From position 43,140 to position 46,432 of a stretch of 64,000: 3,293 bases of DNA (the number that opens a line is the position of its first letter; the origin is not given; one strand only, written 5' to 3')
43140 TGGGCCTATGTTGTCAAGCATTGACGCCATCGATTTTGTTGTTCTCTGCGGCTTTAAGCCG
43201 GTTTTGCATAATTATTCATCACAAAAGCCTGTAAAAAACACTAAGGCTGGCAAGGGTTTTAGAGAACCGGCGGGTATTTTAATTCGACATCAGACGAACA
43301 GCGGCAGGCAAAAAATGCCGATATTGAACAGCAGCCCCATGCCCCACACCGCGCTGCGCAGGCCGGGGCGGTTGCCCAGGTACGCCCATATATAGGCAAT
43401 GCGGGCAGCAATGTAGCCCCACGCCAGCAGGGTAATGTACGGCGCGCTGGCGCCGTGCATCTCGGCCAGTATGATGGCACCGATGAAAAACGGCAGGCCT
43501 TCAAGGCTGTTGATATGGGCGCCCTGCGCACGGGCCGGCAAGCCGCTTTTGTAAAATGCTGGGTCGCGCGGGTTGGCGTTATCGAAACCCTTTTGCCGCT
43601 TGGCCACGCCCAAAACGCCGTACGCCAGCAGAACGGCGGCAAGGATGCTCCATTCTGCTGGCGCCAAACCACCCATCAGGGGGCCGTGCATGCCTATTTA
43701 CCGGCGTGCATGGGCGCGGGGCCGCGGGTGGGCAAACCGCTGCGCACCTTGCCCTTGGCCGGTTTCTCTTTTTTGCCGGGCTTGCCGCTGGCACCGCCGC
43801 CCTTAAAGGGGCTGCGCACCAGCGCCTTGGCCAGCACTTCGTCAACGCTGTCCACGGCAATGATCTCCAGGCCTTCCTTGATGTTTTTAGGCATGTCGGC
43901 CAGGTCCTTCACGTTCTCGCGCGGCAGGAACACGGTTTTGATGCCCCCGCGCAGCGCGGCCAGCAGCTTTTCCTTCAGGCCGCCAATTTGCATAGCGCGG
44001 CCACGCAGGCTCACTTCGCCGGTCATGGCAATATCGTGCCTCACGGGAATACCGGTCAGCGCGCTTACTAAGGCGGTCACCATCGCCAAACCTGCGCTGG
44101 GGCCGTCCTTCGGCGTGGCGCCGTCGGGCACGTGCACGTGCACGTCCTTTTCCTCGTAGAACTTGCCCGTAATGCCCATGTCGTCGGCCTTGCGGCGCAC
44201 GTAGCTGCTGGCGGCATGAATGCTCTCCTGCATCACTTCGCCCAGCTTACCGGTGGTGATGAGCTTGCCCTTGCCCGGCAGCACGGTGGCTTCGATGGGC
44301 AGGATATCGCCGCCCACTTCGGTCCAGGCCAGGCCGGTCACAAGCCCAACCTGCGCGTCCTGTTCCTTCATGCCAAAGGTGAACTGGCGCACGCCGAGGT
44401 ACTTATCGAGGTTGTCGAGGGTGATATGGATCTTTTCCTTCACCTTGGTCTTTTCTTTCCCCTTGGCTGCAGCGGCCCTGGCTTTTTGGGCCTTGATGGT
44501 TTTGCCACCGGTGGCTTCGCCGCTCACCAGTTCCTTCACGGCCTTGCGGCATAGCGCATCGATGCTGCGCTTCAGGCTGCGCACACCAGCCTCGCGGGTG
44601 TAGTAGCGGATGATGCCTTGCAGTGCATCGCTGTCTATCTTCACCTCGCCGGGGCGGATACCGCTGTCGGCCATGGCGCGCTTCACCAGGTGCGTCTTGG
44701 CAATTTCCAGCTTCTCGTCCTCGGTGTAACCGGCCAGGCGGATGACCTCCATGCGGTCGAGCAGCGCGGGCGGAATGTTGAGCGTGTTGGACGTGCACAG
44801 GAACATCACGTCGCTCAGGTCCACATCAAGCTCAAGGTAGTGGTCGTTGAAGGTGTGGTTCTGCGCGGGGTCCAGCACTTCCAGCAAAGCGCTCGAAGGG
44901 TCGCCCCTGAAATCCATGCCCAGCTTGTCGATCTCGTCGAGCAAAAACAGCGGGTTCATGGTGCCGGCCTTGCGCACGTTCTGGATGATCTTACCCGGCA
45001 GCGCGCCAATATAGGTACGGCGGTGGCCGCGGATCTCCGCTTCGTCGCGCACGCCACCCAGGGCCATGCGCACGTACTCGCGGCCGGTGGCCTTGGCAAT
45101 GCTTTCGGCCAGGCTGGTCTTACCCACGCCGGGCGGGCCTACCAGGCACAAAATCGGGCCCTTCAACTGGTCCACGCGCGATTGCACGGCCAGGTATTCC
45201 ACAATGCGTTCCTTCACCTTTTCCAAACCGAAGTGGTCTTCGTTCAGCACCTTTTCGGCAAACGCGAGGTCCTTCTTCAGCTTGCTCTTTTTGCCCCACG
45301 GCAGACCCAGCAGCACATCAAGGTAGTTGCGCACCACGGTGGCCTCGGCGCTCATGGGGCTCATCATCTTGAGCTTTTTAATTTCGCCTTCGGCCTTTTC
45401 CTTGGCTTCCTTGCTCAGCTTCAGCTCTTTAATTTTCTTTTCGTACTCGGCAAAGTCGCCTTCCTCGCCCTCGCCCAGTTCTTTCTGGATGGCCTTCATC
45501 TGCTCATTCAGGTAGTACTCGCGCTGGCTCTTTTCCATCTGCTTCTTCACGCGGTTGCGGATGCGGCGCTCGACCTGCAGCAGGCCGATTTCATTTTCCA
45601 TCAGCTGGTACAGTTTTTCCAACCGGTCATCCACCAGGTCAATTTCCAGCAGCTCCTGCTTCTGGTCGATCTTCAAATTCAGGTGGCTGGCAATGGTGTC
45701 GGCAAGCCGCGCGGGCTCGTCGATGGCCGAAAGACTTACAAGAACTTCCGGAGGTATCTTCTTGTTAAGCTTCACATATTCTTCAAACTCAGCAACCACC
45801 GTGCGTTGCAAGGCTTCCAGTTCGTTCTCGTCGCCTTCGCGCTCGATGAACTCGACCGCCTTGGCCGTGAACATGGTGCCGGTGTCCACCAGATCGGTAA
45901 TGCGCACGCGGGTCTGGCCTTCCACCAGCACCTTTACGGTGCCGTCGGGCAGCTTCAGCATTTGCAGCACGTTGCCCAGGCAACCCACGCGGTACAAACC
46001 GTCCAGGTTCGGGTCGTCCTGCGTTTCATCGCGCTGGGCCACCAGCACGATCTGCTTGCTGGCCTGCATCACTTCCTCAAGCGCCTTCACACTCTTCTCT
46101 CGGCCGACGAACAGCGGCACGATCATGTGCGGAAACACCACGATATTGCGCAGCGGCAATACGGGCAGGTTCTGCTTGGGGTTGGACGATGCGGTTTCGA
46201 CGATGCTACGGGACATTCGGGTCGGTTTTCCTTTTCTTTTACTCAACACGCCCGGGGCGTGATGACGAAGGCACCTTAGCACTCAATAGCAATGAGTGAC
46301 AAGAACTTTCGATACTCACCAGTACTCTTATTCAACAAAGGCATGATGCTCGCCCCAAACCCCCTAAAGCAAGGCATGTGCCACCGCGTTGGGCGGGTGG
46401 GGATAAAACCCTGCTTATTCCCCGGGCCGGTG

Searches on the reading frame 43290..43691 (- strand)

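Call 14: search_protein_families(library=pfam, proteins=[window:43290-43691:-], max_evalue=0.001)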
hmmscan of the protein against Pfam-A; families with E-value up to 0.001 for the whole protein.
window:43290-43691:- (133 aa): 1 family
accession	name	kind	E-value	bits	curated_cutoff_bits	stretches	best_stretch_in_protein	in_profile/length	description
PF01124.23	MAPEG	-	2.3e-25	89.6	23.4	1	14-131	4-128/129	MAPEG family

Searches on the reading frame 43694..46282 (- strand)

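Call 14: search_protein_families(library=pfam, proteins=[window:43694-46282:-], max_evalue=0.001)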
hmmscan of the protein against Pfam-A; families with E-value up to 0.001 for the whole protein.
window:43694-46282:- (862 aa): 12 families
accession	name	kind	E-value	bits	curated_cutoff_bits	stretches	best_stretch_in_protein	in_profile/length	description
PF05362.19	Lon_C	-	1.8e-90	302.4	21.1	1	620-822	2-204/205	Lon protease (S16) C-terminal proteolytic domain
PF02190.22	LON_substr_bdg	-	4.4e-57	193.7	28.7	1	38-229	1-199/200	ATP-dependent protease La (LON) substrate-binding domain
PF00004.35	AAA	-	7.9e-23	81.8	21.2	1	378-516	1-128/131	ATPase family associated with various cellular activities (AAA)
PF22667.2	Lon_lid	-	1.9e-20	72.7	27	1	540-589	3-52/57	Lon protease AAA+ ATPase lid domain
PF07728.20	AAA_5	-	2.1e-09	37.9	22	1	378-511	2-139/139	AAA domain (dynein-related subfamily)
PF08298.17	AAA_PrkA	-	6.3e-07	29.2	25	1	347-398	57-108/358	PrkA AAA domain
PF13541.12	ChlI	-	2e-06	28.1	27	1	664-790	2-121/121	Subunit ChlI of Mg-chelatase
PF13191.12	AAA_16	-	3.1e-05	25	32.6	1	369-413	18-62/167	AAA ATPase domain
PF13401.12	AAA_22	-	0.0002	22.1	27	0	376-459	6-97/130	AAA domain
PF07724.20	AAA_2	-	0.00029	21.3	27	0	380-501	8-126/166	AAA domain (Cdc48 subfamily)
PF01695.23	IstB_IS21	-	0.00032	20.7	24.1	1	344-405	62-122/238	IstB-like ATP binding protein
PF05496.18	RuvB_N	-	0.00056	20.1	27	0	348-402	7-60/159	Holliday junction DNA helicase RuvB P-loop domain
